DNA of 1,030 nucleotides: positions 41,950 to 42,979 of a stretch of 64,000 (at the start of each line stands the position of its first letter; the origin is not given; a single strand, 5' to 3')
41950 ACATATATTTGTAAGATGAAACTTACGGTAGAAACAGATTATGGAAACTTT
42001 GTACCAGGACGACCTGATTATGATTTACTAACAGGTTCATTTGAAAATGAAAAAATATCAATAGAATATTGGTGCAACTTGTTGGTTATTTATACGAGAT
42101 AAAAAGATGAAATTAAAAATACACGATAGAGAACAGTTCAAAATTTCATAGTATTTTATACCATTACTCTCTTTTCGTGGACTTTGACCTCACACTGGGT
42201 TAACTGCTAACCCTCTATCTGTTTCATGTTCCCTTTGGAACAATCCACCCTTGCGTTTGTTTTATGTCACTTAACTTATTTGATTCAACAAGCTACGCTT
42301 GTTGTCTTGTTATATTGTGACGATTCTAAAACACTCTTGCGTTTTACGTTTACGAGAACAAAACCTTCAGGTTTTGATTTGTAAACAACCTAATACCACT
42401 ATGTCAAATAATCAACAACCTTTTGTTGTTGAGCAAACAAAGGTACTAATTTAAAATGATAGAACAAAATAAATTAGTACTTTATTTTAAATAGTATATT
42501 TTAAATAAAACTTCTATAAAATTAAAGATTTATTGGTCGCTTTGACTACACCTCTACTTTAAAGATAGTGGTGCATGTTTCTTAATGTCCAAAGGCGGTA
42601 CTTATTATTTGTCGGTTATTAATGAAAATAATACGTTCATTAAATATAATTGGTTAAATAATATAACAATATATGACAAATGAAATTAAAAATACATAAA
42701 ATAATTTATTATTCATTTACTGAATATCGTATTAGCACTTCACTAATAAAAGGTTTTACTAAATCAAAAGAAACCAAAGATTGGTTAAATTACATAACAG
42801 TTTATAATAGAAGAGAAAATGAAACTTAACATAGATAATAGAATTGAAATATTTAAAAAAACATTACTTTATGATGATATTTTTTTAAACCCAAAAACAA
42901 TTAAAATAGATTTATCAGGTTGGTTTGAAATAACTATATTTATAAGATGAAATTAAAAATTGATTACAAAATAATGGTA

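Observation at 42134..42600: Inverted solo copy of the IS right-end / omega-RNA scaffold inserted into a mini-gene, forming 125-bp inverted repeats around a 3.5-kb segment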

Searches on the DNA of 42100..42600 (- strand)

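Call 11: search_dna_similar(query=window:42100-42600:-, collection=phages, mode=distant, max_rows=30)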
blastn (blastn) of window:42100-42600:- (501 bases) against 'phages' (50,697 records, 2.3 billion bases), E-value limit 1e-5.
No match.

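Call 80: search_rna_families(source=window, start=42100, end=42600, threshold=evalue, max_evalue=10)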
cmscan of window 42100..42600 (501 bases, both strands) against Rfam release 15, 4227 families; matches with E-value up to 10: 3.
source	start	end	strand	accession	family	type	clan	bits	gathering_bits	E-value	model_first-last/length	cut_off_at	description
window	42433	42485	-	RF04343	Plastid-psbA-2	Cis-reg;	CL00153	23.5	55.8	0.042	1-60/60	no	Plastid-psbA-2 3UTR RNA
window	42363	42483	-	RF00265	SNORA69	Gene; snRNA; snoRNA; HACA-box;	-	14.2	47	9.8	1-132/132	no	Small nucleolar RNA SNORA69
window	42144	42157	+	RF00184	PVX_3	Cis-reg;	-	13.5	42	3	37-50/54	no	Potato virus X cis-acting regulatory element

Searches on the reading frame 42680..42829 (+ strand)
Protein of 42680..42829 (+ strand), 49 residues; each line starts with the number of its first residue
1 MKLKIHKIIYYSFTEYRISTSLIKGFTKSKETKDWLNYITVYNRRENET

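Call 31: find_encoding_contigs(protein=window:42680-42829:+, flank=4000, max_places=10)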
Protein window:42680-42829:+ (49 aa): 7 contigs read that carry it; 4 places shown.
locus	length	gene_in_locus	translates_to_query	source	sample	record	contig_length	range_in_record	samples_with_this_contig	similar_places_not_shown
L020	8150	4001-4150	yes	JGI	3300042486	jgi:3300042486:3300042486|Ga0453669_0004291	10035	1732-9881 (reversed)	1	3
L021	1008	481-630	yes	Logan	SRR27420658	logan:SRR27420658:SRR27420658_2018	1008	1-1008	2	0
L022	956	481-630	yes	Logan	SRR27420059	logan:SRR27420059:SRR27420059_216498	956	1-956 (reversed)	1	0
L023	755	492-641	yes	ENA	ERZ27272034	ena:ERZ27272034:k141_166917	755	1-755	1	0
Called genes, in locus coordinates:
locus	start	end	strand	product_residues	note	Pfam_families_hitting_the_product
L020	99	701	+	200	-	-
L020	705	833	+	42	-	-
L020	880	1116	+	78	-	-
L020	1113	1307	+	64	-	-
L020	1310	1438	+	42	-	-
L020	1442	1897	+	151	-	-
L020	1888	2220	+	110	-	-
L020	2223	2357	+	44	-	-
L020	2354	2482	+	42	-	-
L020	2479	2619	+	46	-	-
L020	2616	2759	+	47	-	-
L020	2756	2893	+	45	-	-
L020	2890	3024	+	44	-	-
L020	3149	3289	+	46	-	-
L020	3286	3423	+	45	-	-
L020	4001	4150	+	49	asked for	-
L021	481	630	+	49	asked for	-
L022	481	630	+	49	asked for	-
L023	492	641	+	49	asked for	-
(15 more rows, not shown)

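Call 73: search_protein_families(library=phrogs, proteins=[window:42680-42829:+], max_evalue=0.01)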
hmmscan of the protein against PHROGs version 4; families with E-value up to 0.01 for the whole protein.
window:42680-42829:+ (49 aa): 0 families
